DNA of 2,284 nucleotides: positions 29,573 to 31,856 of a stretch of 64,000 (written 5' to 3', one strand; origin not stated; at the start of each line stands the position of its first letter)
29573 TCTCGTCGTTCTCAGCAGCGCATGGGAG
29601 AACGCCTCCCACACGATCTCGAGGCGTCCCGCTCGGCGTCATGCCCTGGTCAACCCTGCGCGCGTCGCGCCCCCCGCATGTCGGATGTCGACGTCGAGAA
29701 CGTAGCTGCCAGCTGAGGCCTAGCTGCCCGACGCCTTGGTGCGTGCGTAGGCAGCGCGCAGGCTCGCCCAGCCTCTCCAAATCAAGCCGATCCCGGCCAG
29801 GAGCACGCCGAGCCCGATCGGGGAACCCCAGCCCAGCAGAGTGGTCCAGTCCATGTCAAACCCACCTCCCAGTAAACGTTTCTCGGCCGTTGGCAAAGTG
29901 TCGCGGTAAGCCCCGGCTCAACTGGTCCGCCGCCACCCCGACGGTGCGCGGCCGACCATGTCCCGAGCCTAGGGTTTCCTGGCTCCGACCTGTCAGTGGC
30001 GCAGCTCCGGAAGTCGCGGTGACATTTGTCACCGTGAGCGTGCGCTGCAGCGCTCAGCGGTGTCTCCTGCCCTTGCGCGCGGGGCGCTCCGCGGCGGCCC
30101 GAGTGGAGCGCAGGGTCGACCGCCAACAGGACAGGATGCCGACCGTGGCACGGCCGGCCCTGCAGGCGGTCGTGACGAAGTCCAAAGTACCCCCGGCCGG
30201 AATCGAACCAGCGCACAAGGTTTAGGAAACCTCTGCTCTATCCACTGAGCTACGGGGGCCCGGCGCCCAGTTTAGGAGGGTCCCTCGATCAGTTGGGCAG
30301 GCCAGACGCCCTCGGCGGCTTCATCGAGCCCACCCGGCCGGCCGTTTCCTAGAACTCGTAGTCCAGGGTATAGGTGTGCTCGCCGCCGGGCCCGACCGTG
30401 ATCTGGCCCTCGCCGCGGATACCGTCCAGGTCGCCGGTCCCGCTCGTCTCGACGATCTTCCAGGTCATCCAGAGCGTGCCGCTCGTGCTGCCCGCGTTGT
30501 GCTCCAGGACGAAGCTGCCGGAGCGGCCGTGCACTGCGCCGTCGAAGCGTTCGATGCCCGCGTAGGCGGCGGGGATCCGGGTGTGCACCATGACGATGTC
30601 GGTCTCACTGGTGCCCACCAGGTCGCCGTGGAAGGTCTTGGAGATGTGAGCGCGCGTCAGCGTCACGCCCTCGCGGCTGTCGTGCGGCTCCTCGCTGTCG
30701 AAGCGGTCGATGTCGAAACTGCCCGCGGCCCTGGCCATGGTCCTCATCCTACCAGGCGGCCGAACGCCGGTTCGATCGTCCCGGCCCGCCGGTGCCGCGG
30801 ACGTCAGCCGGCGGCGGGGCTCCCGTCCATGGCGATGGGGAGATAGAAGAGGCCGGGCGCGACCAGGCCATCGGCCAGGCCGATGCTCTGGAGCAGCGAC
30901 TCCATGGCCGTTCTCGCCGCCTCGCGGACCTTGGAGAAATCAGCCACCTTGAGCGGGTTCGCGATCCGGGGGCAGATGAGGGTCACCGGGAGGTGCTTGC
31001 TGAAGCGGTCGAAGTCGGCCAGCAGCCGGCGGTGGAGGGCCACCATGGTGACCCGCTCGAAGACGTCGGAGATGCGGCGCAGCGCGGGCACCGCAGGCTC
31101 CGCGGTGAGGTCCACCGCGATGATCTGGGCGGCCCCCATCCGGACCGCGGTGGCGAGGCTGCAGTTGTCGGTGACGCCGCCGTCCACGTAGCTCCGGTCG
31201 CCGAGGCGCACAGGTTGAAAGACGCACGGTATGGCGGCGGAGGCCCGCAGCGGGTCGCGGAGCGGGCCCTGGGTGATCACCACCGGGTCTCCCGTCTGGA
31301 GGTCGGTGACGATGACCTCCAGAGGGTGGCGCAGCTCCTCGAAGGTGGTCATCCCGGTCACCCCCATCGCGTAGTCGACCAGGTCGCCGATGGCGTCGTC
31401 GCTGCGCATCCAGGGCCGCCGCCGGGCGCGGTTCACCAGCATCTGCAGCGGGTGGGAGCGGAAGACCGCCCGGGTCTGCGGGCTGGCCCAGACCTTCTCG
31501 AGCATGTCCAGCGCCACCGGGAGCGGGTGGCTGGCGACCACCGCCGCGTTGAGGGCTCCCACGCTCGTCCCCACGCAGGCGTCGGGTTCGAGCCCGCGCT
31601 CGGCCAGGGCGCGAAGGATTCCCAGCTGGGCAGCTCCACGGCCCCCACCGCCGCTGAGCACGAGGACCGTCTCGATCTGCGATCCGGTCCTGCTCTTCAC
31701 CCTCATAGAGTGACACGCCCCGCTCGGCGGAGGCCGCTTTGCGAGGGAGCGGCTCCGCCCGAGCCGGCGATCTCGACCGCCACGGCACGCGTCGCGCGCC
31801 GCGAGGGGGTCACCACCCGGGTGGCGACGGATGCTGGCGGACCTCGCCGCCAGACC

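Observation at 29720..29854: Unlisted 44-aa membrane peptide as probable target of the DesK/DesR-like system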

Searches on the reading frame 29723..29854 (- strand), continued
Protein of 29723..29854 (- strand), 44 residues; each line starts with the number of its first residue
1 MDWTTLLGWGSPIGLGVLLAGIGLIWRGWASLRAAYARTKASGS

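Call 80: find_encoding_contigs(protein=P0018, flank=3500, max_places=2)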
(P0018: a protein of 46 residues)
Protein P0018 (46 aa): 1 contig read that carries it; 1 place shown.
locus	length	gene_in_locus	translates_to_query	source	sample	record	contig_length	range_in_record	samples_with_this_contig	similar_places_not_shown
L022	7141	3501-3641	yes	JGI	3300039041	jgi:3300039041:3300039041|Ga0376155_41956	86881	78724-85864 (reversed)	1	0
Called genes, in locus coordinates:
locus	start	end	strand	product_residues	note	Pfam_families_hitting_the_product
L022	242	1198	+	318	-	-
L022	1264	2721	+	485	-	PF00860:Xan_ur_permease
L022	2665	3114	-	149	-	-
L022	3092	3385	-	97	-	PF04014:MazE_antitoxin (weak)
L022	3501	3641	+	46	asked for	-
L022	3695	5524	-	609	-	PF13522:GATase_6, PF13537:GATase_7, PF01380:SIS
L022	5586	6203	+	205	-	PF01797:Y1_Tnp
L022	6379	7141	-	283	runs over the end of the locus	PF00535:Glycos_transf_2, PF10111:Glyco_tranf_2_2, PF13641:Glyco_tranf_2_3 (weak)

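Call 82: search_protein_families(library=pfam, alignment_id=A10, max_evalue=1)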
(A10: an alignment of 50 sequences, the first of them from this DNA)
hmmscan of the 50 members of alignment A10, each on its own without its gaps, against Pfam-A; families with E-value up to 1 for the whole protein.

A. member 1, seq(44 aa): 0 families

B. families by the number of members that match (of 50 scanned): 14 families
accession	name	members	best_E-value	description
PF22686.1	Alg17C_C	2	0.033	Exo-oligoalginate lyase-like, C-terminal domain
PF20059.4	DUF6458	2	0.068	Domain of unknown function (DUF6458)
PF20973.2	VUPS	2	0.15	Vitamin uptake-like sensor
PF03606.21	DcuC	1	0.013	C4-dicarboxylate anaerobic carrier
PF15932.10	DUF4748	1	0.015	Domain of unknown function (DUF4748)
PF03988.17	DUF347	1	0.034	Repeat of Unknown Function (DUF347)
PF17627.7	IncE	1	0.069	Inclusion membrane protein E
PF05360.19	YiaAB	1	0.09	yiaA/B two helix domain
PF23600.1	DUF7139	1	0.092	Domain of unknown function (DUF7139)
PF10890.13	Cyt_b-c1_8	1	0.1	Cytochrome b-c1 complex subunit 8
PF02656.20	DUF202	1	0.11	Domain of unknown function (DUF202)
PF06305.16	LapA_dom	1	0.11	Lipopolysaccharide assembly protein A domain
PF09548.15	Spore_III_AB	1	0.11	Stage III sporulation protein AB (spore_III_AB)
PF03597.20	FixS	1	0.45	Cytochrome oxidase maturation protein cbb3-type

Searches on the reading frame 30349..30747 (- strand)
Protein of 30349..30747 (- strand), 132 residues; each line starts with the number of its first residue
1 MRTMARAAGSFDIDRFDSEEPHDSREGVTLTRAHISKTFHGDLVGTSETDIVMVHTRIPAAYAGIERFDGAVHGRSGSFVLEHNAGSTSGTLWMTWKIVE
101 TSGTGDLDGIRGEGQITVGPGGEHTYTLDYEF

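Call 5: search_protein_families(library=pfam, proteins=[window:30349-30747:-], max_evalue=0.01)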
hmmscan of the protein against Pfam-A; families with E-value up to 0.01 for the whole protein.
window:30349-30747:- (132 aa): 1 family
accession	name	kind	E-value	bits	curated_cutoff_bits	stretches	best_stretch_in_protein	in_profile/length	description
PF11528.13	DUF3224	-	7e-37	126.5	25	1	7-130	1-126/126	Protein of unknown function (DUF3224)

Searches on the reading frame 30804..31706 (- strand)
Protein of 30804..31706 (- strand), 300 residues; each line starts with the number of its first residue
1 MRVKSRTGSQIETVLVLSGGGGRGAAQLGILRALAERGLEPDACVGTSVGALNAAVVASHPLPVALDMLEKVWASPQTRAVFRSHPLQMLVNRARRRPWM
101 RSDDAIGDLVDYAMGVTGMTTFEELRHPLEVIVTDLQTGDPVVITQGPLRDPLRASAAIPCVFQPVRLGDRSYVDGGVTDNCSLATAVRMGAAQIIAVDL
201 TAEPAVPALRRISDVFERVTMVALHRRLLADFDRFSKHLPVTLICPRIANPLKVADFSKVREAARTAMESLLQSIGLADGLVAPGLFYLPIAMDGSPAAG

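Call 5: search_protein_families(library=pfam, proteins=[window:30804-31706:-], max_evalue=0.01)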
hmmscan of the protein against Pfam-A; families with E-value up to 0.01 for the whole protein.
window:30804-31706:- (300 aa): 1 family
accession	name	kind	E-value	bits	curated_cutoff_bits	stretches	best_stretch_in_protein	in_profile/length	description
PF01734.28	Patatin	-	4.2e-31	109.1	27.7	1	15-187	1-190/191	Patatin-like phospholipase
